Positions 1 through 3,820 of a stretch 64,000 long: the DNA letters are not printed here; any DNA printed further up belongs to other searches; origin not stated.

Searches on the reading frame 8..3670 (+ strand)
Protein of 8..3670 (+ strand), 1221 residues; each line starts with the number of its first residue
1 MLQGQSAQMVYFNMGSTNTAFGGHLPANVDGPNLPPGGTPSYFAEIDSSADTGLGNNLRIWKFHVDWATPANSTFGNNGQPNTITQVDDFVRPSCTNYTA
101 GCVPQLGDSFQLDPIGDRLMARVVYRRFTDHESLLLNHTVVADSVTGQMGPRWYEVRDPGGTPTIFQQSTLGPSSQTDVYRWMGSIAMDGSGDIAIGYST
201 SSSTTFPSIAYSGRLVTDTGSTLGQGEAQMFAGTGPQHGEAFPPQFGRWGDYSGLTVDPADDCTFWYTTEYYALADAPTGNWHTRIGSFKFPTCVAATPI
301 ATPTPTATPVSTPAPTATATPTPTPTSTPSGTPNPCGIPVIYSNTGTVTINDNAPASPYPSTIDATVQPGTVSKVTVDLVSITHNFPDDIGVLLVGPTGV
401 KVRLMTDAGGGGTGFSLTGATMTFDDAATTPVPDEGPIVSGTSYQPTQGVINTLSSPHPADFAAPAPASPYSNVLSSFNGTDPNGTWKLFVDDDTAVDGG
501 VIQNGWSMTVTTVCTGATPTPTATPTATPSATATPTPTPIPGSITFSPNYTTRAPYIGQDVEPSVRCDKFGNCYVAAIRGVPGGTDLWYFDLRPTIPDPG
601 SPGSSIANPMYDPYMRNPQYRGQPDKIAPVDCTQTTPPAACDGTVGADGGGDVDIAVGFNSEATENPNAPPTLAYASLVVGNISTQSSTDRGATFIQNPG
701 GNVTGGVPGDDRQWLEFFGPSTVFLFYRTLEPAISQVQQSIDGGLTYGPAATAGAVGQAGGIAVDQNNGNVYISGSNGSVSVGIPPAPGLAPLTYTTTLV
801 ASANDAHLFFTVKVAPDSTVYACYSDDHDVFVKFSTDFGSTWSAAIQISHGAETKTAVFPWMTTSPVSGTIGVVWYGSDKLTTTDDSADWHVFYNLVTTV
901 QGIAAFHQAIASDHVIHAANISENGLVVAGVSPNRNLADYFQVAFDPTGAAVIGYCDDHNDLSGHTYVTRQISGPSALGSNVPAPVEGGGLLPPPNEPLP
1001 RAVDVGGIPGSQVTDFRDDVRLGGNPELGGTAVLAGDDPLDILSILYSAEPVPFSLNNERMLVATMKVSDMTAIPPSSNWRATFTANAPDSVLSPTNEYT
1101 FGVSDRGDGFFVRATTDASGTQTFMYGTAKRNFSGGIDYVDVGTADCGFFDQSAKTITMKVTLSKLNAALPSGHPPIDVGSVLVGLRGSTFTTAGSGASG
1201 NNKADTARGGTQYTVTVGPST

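Call 59: search_solved_structures(query=window:8-3670:+, max_evalue=0.01)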
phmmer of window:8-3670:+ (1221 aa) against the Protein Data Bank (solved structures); distinct sequences matched with E-value up to 0.01: 0.
